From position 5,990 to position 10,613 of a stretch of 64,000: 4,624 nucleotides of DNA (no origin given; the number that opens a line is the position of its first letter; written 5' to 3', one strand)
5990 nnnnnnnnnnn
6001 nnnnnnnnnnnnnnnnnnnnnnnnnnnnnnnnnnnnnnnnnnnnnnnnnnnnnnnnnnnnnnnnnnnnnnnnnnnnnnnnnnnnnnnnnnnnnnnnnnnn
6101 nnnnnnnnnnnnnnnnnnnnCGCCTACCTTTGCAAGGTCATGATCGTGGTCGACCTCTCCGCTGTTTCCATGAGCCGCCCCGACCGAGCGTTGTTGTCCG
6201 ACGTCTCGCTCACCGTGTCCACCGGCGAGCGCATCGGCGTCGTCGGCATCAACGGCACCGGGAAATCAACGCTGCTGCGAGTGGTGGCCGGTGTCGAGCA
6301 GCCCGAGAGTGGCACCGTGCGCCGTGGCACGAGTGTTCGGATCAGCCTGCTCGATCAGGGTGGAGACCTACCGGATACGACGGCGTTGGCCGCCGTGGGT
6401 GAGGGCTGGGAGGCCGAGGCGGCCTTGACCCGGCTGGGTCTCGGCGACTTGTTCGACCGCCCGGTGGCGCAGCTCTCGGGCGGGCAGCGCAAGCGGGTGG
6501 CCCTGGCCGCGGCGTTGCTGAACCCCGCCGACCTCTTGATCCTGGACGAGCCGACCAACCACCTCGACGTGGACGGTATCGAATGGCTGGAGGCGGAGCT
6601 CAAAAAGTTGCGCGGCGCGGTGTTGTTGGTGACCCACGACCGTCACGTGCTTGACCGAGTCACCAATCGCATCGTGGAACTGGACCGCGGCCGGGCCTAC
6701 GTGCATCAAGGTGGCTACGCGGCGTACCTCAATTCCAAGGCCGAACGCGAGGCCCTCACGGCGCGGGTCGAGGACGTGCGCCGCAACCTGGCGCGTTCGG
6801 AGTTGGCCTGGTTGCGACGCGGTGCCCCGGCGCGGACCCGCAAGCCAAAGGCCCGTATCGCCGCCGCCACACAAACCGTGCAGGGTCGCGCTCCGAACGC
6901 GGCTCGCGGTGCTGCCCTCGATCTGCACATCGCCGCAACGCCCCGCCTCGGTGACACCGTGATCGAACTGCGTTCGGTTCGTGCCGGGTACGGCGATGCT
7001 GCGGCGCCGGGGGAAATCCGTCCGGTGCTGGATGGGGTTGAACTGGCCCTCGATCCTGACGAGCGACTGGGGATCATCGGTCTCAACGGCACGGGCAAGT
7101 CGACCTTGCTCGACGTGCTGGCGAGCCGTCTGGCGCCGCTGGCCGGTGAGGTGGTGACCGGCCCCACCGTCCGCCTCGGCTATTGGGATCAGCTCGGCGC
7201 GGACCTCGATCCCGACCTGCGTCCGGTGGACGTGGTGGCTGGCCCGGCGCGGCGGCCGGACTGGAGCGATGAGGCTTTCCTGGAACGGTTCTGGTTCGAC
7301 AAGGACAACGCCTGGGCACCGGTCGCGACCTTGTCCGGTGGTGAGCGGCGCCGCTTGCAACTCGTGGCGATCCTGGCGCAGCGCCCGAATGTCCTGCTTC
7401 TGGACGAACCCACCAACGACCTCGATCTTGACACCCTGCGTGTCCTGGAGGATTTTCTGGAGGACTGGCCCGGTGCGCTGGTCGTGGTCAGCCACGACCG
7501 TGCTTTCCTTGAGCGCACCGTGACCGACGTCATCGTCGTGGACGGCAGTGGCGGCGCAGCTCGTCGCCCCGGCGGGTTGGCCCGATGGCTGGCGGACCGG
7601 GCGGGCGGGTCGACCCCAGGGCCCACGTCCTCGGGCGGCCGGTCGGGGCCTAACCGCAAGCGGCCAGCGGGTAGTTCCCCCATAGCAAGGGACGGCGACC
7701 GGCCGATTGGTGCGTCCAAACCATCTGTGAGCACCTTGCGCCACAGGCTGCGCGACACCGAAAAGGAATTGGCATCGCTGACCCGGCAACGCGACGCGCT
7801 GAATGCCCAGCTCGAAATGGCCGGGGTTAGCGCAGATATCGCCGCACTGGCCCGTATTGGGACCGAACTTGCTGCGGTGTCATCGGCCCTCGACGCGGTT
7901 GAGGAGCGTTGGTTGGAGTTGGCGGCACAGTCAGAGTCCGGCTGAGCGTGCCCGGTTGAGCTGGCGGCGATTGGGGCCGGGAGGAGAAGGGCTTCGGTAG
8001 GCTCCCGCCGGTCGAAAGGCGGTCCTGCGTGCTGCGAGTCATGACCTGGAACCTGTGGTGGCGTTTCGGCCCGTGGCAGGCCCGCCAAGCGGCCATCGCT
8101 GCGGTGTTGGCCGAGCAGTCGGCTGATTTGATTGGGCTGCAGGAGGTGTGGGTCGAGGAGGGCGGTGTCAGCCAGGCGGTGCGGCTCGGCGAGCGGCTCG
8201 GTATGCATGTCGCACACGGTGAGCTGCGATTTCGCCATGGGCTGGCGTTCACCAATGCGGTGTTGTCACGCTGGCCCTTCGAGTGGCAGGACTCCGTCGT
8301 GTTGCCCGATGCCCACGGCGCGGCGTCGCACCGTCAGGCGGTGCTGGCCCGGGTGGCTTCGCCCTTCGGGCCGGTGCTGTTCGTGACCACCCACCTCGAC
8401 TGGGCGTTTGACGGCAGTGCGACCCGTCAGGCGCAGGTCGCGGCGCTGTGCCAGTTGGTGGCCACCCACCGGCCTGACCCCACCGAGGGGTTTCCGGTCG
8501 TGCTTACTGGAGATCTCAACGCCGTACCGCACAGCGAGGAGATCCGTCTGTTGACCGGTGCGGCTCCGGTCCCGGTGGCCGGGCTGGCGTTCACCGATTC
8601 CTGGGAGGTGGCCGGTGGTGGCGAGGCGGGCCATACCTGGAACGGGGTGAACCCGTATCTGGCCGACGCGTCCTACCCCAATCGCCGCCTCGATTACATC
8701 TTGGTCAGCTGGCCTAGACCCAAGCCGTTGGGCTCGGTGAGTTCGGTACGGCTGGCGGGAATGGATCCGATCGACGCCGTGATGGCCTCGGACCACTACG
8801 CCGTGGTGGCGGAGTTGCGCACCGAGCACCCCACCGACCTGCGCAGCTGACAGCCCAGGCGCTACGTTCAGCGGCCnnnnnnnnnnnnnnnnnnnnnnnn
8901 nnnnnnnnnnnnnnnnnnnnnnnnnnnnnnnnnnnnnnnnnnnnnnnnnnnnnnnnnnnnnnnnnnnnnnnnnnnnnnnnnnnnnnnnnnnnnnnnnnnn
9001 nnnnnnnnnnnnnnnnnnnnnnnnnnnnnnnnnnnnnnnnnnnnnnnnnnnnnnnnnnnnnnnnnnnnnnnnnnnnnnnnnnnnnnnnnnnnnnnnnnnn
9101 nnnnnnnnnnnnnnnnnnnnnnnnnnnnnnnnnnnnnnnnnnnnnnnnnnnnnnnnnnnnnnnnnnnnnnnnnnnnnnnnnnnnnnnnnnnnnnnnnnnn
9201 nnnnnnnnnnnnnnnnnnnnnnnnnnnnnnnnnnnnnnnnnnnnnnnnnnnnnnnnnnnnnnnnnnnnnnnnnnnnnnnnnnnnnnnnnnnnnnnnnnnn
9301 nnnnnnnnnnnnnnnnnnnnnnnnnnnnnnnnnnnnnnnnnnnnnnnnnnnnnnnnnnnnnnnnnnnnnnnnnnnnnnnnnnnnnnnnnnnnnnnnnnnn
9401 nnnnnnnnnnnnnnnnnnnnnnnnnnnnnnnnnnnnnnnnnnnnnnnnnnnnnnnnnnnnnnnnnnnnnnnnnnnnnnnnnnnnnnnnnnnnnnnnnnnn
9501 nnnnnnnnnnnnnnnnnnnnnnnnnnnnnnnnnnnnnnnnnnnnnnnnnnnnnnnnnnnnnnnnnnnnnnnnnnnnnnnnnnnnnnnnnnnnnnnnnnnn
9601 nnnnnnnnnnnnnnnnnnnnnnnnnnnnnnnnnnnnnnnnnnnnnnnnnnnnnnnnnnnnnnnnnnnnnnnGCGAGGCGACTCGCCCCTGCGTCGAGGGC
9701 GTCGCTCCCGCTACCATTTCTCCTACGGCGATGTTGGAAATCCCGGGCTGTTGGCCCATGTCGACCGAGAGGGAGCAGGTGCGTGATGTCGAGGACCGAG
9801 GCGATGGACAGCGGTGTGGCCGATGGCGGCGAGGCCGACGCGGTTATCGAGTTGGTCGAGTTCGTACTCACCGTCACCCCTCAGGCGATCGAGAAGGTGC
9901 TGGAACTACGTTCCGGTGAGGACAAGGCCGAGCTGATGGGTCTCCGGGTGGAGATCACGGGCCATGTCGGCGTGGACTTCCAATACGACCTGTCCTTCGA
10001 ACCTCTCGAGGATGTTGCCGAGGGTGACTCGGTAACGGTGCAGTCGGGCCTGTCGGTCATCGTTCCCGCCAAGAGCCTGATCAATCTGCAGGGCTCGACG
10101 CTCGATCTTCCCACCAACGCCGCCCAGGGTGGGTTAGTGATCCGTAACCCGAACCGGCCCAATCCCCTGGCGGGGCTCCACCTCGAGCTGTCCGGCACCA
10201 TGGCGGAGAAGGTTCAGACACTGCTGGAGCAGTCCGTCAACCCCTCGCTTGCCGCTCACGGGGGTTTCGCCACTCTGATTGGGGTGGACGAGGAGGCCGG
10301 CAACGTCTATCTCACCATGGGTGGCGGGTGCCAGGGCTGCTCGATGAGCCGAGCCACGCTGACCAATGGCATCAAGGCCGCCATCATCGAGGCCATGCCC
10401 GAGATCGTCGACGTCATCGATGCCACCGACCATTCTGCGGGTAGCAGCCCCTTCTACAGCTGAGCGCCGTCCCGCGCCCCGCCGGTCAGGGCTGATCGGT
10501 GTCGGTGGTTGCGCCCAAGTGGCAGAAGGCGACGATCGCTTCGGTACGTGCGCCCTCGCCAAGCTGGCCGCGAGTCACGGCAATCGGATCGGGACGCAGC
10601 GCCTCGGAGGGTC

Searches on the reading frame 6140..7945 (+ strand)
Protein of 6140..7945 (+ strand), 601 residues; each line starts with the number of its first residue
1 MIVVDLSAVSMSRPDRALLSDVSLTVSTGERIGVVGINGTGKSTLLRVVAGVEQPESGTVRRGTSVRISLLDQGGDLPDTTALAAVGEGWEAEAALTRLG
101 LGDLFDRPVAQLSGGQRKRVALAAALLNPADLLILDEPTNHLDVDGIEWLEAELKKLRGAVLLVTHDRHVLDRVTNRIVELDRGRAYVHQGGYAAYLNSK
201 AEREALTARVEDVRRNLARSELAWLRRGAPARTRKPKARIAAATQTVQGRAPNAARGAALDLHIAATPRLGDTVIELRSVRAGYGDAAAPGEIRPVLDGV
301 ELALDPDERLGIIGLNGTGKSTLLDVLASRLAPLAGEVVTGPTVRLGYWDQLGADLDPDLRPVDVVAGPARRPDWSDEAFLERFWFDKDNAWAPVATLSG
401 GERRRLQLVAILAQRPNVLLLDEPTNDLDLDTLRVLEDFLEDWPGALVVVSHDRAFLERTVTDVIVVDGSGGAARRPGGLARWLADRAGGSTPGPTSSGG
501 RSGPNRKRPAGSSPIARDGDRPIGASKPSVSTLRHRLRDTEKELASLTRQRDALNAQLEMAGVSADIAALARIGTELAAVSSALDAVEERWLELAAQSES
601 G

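Call 68: search_protein_families(library=pfam, proteins=[window:6140-7945:+], max_evalue=0.0001)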
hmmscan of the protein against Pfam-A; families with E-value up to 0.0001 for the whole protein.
window:6140-7945:+ (601 aa): 6 families
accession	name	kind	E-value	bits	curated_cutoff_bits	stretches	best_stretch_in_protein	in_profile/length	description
PF00005.33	ABC_tran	-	1.6e-52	178.2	25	2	19-140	1-137/137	ABC transporter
PF13304.12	AAA_21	-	6.6e-18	66.2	27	1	96-171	222-303/304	AAA domain, putative AbiEii toxin, Type IV TA system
PF02463.25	SMC_N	-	2.2e-09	37.5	40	0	111-177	136-207/220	RecF/RecN/SMC N terminal domain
PF16326.10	ABC_tran_CTD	-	3.3e-09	37.3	32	1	534-595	7-68/69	ABC transporter C-terminal domain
PF13555.12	AAA_29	-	1.8e-07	31.2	27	0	298-333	13-48/61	P-loop containing region of AAA domain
PF03308.22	MeaB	-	3.3e-05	23.5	23.1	0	15-49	19-53/273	Methylmalonyl Co-A mutase-associated GTPase MeaB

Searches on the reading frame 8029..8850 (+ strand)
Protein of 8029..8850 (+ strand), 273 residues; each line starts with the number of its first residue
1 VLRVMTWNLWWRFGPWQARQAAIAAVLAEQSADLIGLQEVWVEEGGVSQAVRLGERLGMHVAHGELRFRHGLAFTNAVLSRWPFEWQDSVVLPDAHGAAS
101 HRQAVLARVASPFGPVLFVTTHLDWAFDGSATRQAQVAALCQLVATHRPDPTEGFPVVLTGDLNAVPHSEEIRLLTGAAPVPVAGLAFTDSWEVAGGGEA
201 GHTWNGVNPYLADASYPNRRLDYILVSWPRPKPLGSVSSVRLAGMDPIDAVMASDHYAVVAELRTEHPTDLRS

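Call 68: search_protein_families(library=pfam, proteins=[window:8029-8850:+], max_evalue=0.0001)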
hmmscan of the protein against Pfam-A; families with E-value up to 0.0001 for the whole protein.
window:8029-8850:+ (273 aa): 1 family
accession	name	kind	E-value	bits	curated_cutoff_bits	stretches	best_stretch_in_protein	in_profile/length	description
PF03372.29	Exo_endo_phos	-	4e-23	82.7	24.5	1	5-256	1-225/225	Endonuclease/Exonuclease/phosphatase family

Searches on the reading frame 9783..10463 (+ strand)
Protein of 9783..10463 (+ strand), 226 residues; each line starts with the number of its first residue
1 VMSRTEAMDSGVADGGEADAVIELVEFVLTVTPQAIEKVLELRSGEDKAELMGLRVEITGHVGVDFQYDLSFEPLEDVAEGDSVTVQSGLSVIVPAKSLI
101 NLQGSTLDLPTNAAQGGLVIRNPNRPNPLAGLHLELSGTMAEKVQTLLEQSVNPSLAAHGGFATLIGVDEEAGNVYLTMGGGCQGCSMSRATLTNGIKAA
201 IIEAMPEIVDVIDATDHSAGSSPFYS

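Call 68: search_protein_families(library=pfam, proteins=[window:9783-10463:+], max_evalue=0.0001)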
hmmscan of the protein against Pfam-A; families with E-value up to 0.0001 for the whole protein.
window:9783-10463:+ (226 aa): 2 families
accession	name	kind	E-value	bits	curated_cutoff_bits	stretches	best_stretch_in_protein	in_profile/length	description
PF01106.22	NifU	-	1.4e-19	70.4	27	1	144-212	1-67/67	NifU-like domain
PF01521.26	Fe-S_biosyn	-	4.8e-06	27.2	26.3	1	29-124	3-101/110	Iron-sulphur cluster biosynthesis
